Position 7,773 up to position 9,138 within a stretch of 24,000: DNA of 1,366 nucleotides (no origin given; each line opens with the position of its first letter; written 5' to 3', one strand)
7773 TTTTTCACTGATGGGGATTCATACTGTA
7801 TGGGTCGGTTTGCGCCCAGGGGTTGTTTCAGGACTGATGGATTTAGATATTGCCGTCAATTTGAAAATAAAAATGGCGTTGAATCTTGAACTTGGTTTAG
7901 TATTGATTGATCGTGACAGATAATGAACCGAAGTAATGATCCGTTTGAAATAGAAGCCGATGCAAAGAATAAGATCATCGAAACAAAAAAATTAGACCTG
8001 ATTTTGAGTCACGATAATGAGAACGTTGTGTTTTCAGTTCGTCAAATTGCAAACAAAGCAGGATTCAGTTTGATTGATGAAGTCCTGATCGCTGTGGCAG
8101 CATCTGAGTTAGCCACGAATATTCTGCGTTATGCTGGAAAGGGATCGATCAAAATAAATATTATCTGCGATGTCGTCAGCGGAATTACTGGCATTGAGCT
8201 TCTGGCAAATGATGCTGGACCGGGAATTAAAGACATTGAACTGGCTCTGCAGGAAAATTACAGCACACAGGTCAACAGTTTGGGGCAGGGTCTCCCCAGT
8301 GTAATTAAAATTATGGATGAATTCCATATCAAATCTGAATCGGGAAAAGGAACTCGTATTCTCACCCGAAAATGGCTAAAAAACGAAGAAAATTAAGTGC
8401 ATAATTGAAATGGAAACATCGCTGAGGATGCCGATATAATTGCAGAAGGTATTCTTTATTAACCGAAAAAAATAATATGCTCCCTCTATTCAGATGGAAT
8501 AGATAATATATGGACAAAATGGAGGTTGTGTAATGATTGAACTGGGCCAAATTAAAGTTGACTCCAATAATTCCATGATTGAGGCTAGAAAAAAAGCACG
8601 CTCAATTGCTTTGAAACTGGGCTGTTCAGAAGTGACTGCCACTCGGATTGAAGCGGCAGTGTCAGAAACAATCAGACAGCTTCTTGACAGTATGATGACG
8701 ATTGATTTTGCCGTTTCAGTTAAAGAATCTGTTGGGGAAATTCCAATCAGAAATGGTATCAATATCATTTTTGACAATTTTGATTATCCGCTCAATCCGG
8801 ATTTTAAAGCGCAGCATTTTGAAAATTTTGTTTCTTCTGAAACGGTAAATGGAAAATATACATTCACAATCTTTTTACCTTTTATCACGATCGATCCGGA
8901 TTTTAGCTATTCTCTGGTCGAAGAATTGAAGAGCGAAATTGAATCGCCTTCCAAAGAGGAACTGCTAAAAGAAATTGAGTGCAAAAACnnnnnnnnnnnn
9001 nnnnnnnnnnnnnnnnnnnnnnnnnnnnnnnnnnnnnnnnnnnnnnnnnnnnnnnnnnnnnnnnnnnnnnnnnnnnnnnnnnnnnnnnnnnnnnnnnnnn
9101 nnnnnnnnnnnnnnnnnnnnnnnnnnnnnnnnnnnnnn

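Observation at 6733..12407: Stressosome module (RsbR-RsbS-RsbT) wired to a His-Asp-His-Asp phosphorelay ending in an HD-GYP c-di-GMP phosphodiesterase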

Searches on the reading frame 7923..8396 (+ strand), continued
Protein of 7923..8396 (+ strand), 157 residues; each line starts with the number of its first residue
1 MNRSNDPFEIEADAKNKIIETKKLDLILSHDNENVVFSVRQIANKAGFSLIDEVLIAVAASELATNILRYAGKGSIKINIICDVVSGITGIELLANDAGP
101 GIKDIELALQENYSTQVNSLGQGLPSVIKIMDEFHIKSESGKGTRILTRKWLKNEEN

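Call 73: search_solved_structures(query=window:7923-8393:+, max_evalue=0.01, show_alignments=2)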
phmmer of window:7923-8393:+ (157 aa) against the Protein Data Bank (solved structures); distinct sequences matched with E-value up to 0.01: 4.
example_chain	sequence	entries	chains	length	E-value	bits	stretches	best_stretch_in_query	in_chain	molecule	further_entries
1til_A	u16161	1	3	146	1.6e-05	28.3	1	52-152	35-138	Anti-sigma F factor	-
1l0o_A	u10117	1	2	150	1.6e-05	28.2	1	52-152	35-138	Anti-sigma F factor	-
1th8_A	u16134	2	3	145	3.3e-05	27.2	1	52-150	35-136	Anti-sigma F factor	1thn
1tid_A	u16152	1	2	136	4.8e-05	26.7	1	52-149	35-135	Anti-sigma F factor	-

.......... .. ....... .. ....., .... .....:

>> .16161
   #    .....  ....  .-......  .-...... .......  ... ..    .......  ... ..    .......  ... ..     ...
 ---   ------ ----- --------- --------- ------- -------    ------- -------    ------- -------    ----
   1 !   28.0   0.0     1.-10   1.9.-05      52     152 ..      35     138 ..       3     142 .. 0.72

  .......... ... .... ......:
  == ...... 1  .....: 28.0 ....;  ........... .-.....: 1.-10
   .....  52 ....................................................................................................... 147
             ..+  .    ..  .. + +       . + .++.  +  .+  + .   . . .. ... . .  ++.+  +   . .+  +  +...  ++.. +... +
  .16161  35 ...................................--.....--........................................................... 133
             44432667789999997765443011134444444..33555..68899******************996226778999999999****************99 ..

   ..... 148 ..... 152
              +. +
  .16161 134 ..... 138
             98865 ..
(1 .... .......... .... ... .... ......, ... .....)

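Call 81: find_related_loci(query=A3, collection=metagenome_contigs, flank=6000)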
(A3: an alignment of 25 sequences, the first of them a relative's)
Query A3 (157 aa) in metagenome_contigs; peptide patterns used: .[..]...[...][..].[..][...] (x = any residue, [..] = any of these).
600 stretches matched a pattern (row limit reached: there are more); 587 encode a relative of the query (tblastn E <= 1e-3); the best 80 are kept; 80 distinct loci.
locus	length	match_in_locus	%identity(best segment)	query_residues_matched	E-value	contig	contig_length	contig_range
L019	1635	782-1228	53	8-157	3e-47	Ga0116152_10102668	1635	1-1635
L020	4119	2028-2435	51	18-153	2e-44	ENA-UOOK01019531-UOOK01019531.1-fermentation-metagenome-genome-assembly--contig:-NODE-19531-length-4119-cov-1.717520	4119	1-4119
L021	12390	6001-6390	57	20-151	1e-39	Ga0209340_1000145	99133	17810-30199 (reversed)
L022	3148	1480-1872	56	20-152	3e-40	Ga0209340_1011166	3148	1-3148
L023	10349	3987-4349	54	30-153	4e-38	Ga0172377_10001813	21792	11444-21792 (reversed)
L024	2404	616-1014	48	16-151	1e-36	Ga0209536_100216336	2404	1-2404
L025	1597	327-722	47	20-151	3e-35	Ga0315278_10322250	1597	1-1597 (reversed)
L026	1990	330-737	47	20-155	6e-35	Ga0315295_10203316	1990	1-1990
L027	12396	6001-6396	47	17-151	2e-34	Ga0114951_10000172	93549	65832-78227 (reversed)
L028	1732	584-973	49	20-151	2e-34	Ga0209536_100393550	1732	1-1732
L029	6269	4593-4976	48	22-151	2e-34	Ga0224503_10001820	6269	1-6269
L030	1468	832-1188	49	31-151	1e-33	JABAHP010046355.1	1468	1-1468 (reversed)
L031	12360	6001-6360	48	33-152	1e-31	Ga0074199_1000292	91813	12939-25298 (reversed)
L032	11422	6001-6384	46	22-152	3e-31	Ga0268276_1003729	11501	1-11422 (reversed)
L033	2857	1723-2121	44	18-152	4e-30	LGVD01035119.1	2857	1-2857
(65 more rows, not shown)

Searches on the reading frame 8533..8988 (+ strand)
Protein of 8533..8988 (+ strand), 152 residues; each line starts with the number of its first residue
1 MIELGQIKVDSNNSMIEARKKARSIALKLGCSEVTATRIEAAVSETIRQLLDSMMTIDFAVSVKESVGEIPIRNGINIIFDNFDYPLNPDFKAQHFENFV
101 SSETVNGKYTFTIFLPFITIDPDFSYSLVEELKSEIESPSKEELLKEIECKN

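Call 22: find_homologous_proteins(query=window:8533-8988:+, max_evalue=0.001)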
Query seq(152 aa): 15 candidates shared short words with the query, none scored E <= 0.001.

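Call 30: predict_structure(protein=window:8533-8988:+)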
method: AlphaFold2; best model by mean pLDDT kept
length: 152 residues; sequences in the alignment: 1
mean_pLDDT: 41.6   pTM: 0.34
mean pLDDT of the five models: 41.6, 38.6, 37.2, 35.1, 33.8
residues with pLDDT >= 90: 0; 70-90: 1; 50-70: 34; < 50: 117
segments of 3 or more residues with pLDDT < 50: 1-13, 48-100, 102-152
pLDDT, mean of each block of 10 residues (from residue 1): 35 51 62 61 53 32 28 37 37 40 45 43 34 33 35 36
secondary structure, 60 per line:
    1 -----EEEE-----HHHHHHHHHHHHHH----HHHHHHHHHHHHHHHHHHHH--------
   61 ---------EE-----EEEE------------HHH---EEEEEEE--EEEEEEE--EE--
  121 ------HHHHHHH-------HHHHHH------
elements in order: E6-9 H15-28 H33-52 E77-80 E99-105 E108-114 H127-133 H141-146
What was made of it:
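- Tried and rejected: Single-sequence AF2 of the N-domain was useless (pLDDT 41.6, call 30).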

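Call 31: search_protein_families(library=pfam, proteins=[window:8533-8988:+], max_evalue=10)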
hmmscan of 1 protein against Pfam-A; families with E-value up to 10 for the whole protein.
seq(152 aa): 2 families
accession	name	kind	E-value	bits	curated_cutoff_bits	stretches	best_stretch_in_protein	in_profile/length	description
PF14490.11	HHH_RecD2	-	0.11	12.8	27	1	20-51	54-85/92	ATP-dependent RecD2 DNA helicase HHH domain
PF08369.16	PCP_red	-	0.18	12.3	32.5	1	18-42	20-44/45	Proto-chlorophyllide reductase 57 kD subunit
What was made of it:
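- On RsbU_N-type RsbT receiver (RsbU, MtG, some proteobacterial HKs): No Pfam hit to HK residues 1-152, even at E <= 10 (call 31).
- Closest known: Bacillus subtilis / Listeria RsbRST-RsbU-RsbVW-SigB-RsbX pathway. Different: There is no RsbU_N receiver (call 31), no PP2C, no partner-switch pair and no sigma factor.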

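Call 34: search_protein_representatives(protein=window:8533-8940:+)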
Query: 136 residues. Proteins with E-value up to 0.001 (for the whole library): 12; up to 1e-10: 2; up to 1e-30: 1. The best 12 are listed.
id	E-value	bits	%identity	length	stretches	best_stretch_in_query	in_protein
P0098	8.2e-80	281.1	100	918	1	1-136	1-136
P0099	7.7e-12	61.7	34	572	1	1-136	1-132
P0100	1.5e-08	51.1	40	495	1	1-136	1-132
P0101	3.6e-07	46.6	42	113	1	1-76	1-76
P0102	2.9e-05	40.5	38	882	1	1-84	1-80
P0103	3.4e-05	40.3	31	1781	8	51-89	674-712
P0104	3.8e-05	40.1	44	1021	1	2-63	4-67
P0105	4.7e-05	39.8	33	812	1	1-131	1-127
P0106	5.6e-05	39.6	34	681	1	3-96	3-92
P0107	1.7e-04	38.0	31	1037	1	1-132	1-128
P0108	4.3e-04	36.7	47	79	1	1-51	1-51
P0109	5.7e-04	36.3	33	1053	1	1-123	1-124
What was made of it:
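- Tried and rejected: The exhaustive representative search was needed (call 34).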

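Call 50: find_homologous_proteins(query=A2, max_evalue=0.001)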
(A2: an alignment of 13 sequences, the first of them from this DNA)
Query A2 (13 sequences) (140 aa, profile of the alignment): 2 proteins with E <= 0.001 among 1300 candidates.
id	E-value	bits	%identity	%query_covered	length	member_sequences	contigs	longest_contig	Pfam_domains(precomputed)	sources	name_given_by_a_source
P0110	1.6e-22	98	32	79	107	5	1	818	-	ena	-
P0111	2.3e-20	91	37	51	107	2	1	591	-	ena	-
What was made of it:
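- Tried and rejected: Word-indexed protein searches with the HK N-domain returned none and then only two fragments (calls 22, 50).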

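Call 52: search_solved_structures(query=A2, max_evalue=10, show_alignments=2)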
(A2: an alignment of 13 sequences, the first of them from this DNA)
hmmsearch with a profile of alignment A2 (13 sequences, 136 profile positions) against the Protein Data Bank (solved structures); distinct sequences matched with E-value up to 10: 0.
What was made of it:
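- Tried and rejected: PDB sequence search with the N-domain profile gave no hit (call 52).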

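Call 58: find_encoding_contigs(protein=P0105, flank=6000, max_places=2)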
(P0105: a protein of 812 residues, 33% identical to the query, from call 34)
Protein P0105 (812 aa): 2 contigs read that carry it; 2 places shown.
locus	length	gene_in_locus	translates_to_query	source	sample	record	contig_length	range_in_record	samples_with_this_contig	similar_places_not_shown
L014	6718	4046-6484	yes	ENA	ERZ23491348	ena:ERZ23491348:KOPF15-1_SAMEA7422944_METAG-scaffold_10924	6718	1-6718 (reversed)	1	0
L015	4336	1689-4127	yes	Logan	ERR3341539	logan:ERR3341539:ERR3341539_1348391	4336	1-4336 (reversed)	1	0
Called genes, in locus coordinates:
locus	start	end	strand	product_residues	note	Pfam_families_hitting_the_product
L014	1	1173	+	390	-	?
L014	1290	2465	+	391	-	PF00989:PAS, PF08448:PAS_4, PF13426:PAS_9, PF08447:PAS_3, PF08448:PAS_4, PF13426:PAS_9, PF08447:PAS_3, PF01740:STAS, +2 more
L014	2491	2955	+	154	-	PF01740:STAS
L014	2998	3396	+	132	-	PF13581:HATPase_c_2, PF02518:HATPase_c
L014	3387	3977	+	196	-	PF07228:SpoIIE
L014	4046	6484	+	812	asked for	PF00512:HisKA, PF02518:HATPase_c, PF00072:Response_reg, PF01627:Hpt (weak)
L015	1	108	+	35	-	?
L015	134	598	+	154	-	PF01740:STAS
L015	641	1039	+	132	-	PF13581:HATPase_c_2, PF02518:HATPase_c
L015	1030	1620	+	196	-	PF07228:SpoIIE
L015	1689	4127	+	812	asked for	PF00512:HisKA, PF02518:HATPase_c, PF00072:Response_reg, PF01627:Hpt (weak)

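Call 59: find_encoding_contigs(protein=P0109, flank=6000, max_places=2)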
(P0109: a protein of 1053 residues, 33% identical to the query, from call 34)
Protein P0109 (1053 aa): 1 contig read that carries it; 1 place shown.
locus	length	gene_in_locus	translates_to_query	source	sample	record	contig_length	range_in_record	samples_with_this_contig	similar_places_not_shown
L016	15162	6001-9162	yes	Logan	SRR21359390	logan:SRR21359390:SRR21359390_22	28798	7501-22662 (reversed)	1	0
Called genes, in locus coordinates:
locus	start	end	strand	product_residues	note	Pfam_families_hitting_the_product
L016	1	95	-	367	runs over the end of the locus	PF00278:Orn_DAP_Arg_deC (weak), PF02784:Orn_Arg_deC_N (weak)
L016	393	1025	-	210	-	PF02607:B12-binding_2, PF02310:B12-binding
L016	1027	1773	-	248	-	PF00392:GntR, PF07702:UTRA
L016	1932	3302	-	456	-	PF01208:URO-D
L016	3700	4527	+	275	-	PF00989:PAS, PF13188:PAS_8 (faint), PF08448:PAS_4, PF13426:PAS_9, PF01740:STAS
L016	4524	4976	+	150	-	PF01740:STAS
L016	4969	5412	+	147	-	PF13581:HATPase_c_2, PF02518:HATPase_c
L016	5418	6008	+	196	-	PF07228:SpoIIE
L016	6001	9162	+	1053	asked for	PF08448:PAS_4, PF00512:HisKA, PF02518:HATPase_c, PF00072:Response_reg, PF01627:Hpt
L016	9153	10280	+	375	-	PF00072:Response_reg, PF13487:HD_5, PF01966:HD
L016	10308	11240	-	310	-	PF02558:ApbA, PF03721:UDPG_MGDP_dh_N, PF08546:ApbA_C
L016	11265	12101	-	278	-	PF02548:Pantoate_transf, PF01177:Asp_Glu_race (faint)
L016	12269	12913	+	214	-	PF12654:DUF3786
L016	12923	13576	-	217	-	PF09515:Thia_YuaJ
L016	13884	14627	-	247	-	PF04263:TPK_catalytic, PF04265:TPK_B1_binding (weak)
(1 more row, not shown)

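Call 77: predict_structure(alignment_id=A4)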
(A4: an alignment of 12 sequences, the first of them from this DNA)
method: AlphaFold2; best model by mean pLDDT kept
length: 140 residues; sequences in the alignment: 12
mean_pLDDT: 84.0   pTM: 0.77
mean pLDDT of the five models: 84.0, 83.7, 83.6, 83.1, 81.2
residues with pLDDT >= 90: 47; 70-90: 79; 50-70: 14; < 50: 0
segments of 3 or more residues with pLDDT < 50: none
pLDDT, mean of each block of 10 residues (from residue 1): 91 92 91 89 88 85 70 79 80 72 87 81 83 86
secondary structure, 60 per line:
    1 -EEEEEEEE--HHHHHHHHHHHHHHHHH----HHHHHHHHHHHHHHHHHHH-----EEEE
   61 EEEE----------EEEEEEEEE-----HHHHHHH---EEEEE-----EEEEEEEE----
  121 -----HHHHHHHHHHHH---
elements in order: E2-9 H12-28 H33-51 E57-64 E75-83 H89-95 E99-103 E109-116 H126-137
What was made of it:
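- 8533..8886 (+): HK N-terminal domain (residues 1-118): degenerate RsbT/RsbW-like GHKL fold. N-box Asn replaced by Gln49; G1/G2/ATP-lid absent. AF2 pLDDT 84 (call 77).
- Tried and rejected: The 12-row version worked (call 77).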

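Call 80: fold_search(model_id=the predicted structure, library=pdb)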
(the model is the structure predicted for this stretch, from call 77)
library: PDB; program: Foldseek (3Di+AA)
matches with E <= 10: 603; with E <= 0.001: 0
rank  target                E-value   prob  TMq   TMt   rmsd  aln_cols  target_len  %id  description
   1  8ih8_C                1.4e-03  1.00  0.56  0.60   3.9       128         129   11  anti-sigmaF factor and Anti-sigmaF factor antagonist complex(usfx-RsfB) (released 2024-02-28)
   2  8ih8_D                2.2e-03  1.00  0.56  0.59   3.8       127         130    9  anti-sigmaF factor and Anti-sigmaF factor antagonist complex(usfx-RsfB) (released 2024-02-28)
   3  1tid_C                4.1e-03  1.00  0.55  0.57   5.5       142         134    9  Crystal Structures of the ADP and ATP bound forms of the Bacillus Anti-sigma factor SpoIIAB in complex with the Anti-a (released 2004-06-15)
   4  8jzt_B                4.1e-03  1.00  0.57  0.60   3.8       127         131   10  The sigF and anti-sigma factor complex (released 2024-10-16)
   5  6m36_G                4.4e-03  1.00  0.57  0.74   3.4       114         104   14  The crystal structure of B. subtilis RsbV/RsbW complex in the monoclinic crystal form (released 2020-07-15)
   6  6m36_C                4.7e-03  1.00  0.57  0.73   3.4       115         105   13  The crystal structure of B. subtilis RsbV/RsbW complex in the monoclinic crystal form (released 2020-07-15)
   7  6m36_A                5.0e-03  1.00  0.59  0.78   2.9       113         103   13  The crystal structure of B. subtilis RsbV/RsbW complex in the monoclinic crystal form (released 2020-07-15)
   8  6m36_E                5.3e-03  1.00  0.58  0.78   2.8       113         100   14  The crystal structure of B. subtilis RsbV/RsbW complex in the monoclinic crystal form (released 2020-07-15)
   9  6m37_A                5.6e-03  1.00  0.57  0.69   3.5       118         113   13  The crystal structure of B. subtilis RsbV/RsbW complex in the hexagonal crystal form (released 2020-07-15)
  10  6m37_C                8.0e-03  1.00  0.59  0.70   3.3       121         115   12  The crystal structure of B. subtilis RsbV/RsbW complex in the hexagonal crystal form (released 2020-07-15)
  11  1tid_A                8.0e-03  1.00  0.55  0.56   5.5       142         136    9  Crystal Structures of the ADP and ATP bound forms of the Bacillus Anti-sigma factor SpoIIAB in complex with the Anti-a (released 2004-06-15)
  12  6m36_O                9.5e-03  1.00  0.55  0.76   4.9       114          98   13  The crystal structure of B. subtilis RsbV/RsbW complex in the monoclinic crystal form (released 2020-07-15)
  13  6m36_I                9.5e-03  1.00  0.57  0.74   3.4       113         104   14  The crystal structure of B. subtilis RsbV/RsbW complex in the monoclinic crystal form (released 2020-07-15)
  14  1th8_A                1.3e-02  1.00  0.57  0.60   4.2       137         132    9  Crystal Structures of the ADP and ATP bound forms of the Bacillus Anti-sigma factor SpoIIAB in complex with the Anti-a (released 2004-06-15)
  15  1til_E                1.7e-02  1.00  0.53  0.53   5.3       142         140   10  Crystal Structures of the ADP and ATP bound forms of the Bacillus Anti-sigma factor SpoIIAB in complex with the Anti-a (released 2004-06-15)
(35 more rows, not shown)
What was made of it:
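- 8533..8886 (+): Top 15 Foldseek PDB hits are UsfX, SpoIIAB and RsbW (call 80).
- On GHKL anti-sigma-type Ser kinases (HATPase_c_2: RsbT/RsbW/SpoIIAB): Top 15 Foldseek hits are UsfX, SpoIIAB and RsbW (call 80).
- The closest structural matches are GHKL proteins crystallised with STAS partners (call 80).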
